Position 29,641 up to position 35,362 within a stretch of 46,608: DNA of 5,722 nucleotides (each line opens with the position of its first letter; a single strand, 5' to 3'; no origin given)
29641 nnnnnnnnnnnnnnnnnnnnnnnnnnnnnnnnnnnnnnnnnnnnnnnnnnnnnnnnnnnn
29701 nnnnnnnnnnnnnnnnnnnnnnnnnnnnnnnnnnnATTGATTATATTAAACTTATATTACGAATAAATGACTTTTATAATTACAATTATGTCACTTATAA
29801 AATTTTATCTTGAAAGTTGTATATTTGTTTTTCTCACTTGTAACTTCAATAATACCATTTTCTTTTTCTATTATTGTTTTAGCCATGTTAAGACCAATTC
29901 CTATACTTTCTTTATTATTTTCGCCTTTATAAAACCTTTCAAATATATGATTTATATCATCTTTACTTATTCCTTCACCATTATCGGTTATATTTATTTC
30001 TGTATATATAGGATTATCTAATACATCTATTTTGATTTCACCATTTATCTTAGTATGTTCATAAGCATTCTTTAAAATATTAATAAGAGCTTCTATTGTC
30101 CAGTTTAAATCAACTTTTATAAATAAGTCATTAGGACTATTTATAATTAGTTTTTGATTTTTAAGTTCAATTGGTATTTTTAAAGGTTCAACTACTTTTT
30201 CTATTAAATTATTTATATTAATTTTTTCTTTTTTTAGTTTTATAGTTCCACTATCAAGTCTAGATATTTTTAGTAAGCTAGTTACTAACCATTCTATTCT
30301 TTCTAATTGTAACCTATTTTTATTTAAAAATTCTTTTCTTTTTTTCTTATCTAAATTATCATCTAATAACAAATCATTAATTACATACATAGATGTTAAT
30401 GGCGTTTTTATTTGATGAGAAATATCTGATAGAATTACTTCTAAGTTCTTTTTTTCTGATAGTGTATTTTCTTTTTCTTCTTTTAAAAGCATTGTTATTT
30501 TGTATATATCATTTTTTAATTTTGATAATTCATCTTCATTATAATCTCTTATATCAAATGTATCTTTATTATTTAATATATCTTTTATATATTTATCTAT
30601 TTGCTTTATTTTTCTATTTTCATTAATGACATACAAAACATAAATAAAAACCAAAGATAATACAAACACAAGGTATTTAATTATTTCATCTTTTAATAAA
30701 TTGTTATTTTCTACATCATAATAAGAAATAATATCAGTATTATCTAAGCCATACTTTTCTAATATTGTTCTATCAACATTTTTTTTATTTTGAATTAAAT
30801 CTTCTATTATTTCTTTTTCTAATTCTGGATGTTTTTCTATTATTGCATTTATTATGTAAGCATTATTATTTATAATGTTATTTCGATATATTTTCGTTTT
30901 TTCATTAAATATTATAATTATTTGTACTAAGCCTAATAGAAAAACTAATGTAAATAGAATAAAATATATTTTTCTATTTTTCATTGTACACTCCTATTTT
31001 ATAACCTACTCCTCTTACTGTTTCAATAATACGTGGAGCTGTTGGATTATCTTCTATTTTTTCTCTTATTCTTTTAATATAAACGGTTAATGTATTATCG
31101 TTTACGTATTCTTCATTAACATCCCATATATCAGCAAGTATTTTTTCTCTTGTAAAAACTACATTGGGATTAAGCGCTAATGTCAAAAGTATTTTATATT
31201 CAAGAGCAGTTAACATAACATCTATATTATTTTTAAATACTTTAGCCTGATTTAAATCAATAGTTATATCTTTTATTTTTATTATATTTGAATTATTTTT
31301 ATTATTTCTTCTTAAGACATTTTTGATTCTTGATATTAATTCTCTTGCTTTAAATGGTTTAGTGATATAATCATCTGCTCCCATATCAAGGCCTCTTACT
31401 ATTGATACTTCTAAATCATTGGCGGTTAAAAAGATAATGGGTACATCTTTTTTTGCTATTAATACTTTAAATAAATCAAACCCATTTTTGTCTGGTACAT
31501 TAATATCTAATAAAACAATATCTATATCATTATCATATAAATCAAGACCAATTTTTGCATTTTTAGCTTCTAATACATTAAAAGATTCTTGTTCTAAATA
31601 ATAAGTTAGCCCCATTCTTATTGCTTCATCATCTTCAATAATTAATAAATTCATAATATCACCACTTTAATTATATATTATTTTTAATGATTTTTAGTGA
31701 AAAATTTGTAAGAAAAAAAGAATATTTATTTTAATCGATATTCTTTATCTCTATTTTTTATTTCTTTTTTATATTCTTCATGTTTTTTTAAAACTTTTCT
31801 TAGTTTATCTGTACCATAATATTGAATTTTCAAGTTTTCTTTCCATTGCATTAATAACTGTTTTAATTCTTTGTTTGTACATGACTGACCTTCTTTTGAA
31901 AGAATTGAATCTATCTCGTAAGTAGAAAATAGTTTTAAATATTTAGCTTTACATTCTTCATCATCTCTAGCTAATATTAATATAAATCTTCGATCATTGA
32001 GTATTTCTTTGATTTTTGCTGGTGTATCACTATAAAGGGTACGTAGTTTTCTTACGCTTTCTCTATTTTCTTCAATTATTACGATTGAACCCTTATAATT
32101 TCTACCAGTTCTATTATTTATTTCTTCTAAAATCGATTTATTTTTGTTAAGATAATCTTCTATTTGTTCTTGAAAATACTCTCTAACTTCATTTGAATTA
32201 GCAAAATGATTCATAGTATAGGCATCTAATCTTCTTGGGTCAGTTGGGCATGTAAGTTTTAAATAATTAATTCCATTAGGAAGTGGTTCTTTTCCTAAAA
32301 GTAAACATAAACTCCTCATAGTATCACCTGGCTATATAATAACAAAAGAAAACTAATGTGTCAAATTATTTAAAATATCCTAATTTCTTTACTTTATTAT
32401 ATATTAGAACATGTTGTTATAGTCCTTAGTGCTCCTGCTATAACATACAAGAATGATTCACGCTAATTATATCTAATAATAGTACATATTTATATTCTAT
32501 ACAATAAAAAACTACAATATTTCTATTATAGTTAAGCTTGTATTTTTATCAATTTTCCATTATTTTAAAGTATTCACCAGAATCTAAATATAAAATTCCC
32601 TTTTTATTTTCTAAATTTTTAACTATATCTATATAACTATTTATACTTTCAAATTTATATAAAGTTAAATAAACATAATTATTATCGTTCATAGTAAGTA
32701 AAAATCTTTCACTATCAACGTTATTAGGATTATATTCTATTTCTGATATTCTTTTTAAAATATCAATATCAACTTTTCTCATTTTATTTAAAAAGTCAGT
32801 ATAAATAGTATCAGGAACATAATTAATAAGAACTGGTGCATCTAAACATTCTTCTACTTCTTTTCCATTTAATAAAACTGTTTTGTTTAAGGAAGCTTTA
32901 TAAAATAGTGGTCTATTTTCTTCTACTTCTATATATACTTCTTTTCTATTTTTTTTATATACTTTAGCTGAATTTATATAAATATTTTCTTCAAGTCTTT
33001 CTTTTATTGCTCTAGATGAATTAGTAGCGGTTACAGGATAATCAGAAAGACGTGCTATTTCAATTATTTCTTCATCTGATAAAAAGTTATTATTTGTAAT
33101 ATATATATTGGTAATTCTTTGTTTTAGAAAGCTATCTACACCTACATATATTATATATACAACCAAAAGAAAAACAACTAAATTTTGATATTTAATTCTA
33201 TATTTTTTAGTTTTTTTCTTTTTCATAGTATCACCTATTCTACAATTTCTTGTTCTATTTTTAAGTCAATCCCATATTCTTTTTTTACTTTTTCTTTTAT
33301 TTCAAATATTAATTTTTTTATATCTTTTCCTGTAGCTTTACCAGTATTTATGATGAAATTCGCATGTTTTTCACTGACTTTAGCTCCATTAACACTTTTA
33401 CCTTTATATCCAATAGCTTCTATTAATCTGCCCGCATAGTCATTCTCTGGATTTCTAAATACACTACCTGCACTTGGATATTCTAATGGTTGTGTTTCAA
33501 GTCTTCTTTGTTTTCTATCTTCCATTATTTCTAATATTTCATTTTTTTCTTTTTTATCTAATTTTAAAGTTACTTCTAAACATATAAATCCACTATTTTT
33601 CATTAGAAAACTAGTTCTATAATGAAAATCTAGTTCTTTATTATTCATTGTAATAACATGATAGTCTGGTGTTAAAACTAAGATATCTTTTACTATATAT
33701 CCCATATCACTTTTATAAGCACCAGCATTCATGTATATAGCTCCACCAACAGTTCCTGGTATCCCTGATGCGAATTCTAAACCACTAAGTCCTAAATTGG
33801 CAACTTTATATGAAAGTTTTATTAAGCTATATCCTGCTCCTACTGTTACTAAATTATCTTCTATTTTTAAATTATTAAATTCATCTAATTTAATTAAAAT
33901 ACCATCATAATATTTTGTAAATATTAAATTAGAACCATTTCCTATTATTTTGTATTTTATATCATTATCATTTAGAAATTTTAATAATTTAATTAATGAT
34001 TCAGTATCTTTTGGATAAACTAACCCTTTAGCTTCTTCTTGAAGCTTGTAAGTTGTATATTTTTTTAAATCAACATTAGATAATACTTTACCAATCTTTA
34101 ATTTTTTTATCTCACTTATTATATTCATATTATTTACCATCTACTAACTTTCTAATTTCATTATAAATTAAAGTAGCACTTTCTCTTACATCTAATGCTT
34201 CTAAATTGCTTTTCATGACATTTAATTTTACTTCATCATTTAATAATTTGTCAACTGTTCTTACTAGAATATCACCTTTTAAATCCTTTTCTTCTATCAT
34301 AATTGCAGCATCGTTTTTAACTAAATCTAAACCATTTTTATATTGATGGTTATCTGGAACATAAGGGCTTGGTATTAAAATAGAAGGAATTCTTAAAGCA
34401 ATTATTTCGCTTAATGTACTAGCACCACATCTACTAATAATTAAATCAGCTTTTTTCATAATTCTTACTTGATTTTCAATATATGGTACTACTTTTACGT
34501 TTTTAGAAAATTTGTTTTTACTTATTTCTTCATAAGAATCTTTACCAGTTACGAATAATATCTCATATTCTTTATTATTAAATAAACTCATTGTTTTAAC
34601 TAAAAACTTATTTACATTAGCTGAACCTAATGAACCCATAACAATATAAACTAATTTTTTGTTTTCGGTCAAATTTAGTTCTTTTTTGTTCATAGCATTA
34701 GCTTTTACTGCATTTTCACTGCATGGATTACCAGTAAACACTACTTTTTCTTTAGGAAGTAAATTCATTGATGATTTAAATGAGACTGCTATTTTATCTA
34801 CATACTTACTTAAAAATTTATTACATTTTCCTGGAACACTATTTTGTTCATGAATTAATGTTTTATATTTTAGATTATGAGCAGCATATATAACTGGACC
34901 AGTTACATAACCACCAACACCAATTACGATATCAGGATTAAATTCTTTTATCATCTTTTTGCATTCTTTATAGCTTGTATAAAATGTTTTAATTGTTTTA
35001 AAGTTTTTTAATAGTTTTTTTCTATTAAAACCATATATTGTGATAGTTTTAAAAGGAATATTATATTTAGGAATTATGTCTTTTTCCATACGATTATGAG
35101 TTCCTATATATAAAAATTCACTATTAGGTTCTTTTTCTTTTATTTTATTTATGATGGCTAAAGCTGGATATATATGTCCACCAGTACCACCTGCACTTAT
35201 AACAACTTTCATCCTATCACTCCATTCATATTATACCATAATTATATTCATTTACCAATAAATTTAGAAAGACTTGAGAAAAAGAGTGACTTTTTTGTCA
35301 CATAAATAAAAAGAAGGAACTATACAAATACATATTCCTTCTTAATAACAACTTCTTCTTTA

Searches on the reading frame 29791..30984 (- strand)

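Call 10: search_protein_families(library=pfam, proteins=[window:29791-30984:-], max_evalue=0.001)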
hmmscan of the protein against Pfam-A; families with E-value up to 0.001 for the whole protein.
window:29791-30984:- (397 aa): 3 families
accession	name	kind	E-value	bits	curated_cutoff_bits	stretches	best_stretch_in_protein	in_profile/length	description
PF02518.31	HATPase_c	-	1.1e-17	64.9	26.4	1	298-395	8-107/111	Histidine kinase-, DNA gyrase B-, and HSP90-like ATPase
PF00512.31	HisKA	-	1.5e-10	41.4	26.9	1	184-246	5-66/66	His Kinase A (phospho-acceptor) domain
PF13589.12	HATPase_c_3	-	2.8e-06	27.8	25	1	298-394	5-106/137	Histidine kinase-, DNA gyrase B-, and HSP90-like ATPase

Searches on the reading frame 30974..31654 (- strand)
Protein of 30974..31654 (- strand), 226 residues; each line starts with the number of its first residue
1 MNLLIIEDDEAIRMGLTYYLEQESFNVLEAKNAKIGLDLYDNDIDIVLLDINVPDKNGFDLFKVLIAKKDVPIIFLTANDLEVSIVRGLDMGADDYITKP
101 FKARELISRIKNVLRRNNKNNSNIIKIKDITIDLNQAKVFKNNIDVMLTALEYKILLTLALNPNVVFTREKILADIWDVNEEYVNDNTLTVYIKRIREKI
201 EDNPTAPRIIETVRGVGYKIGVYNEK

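Call 10: search_protein_families(library=pfam, proteins=[window:30974-31654:-], max_evalue=0.001)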
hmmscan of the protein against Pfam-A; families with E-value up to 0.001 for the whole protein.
window:30974-31654:- (226 aa): 2 families
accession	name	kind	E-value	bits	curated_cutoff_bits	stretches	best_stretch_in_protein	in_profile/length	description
PF00072.30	Response_reg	-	5.6e-26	91.3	30.2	1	4-111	2-111/111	Response regulator receiver domain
PF00486.34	Trans_reg_C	-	2e-24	85.9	26.2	1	146-219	4-76/77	Transcriptional regulatory protein, C terminal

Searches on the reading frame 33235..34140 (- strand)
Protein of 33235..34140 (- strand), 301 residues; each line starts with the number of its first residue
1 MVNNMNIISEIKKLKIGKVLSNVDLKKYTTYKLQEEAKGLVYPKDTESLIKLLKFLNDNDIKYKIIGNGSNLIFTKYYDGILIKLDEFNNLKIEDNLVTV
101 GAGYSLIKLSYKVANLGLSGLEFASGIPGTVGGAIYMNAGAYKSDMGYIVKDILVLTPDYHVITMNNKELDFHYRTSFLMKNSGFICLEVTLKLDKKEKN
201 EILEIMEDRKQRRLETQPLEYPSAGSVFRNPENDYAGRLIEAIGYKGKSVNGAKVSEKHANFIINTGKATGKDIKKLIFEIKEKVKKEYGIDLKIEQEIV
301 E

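Call 10: search_protein_families(library=pfam, proteins=[window:33235-34140:-], max_evalue=0.001)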
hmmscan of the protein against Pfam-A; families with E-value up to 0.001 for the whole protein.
window:33235-34140:- (301 aa): 2 families
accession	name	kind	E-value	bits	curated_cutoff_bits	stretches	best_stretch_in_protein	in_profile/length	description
PF02873.21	MurB_C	-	1.6e-34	118.5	27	1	202-300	2-99/99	UDP-N-acetylenolpyruvoylglucosamine reductase, C-terminal domain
PF01565.28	FAD_binding_4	-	9.1e-24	84.2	26.4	1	38-164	2-137/139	FAD binding domain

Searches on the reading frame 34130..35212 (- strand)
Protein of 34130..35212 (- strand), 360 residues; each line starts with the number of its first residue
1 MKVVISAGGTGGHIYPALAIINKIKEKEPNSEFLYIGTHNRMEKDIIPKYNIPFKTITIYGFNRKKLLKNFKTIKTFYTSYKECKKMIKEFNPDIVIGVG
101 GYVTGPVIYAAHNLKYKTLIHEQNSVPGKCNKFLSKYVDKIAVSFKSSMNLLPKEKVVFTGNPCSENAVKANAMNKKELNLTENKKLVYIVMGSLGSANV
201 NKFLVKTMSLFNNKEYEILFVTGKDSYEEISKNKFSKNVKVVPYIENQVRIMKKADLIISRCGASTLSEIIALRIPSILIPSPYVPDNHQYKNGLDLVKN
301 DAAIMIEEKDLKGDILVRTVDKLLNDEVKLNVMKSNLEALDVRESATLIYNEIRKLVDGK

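Call 10: search_protein_families(library=pfam, proteins=[window:34130-35212:-], max_evalue=0.001)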
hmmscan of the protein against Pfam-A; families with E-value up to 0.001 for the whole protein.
window:34130-35212:- (360 aa): 2 families
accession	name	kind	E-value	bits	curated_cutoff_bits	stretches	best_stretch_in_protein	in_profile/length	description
PF03033.26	Glyco_transf_28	-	5.4e-43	146.8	26.2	1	3-142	1-138/139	Glycosyltransferase family 28 N-terminal domain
PF04101.22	Glyco_tran_28_C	-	1.4e-34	120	22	1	188-339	2-156/166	Glycosyltransferase family 28 C-terminal domain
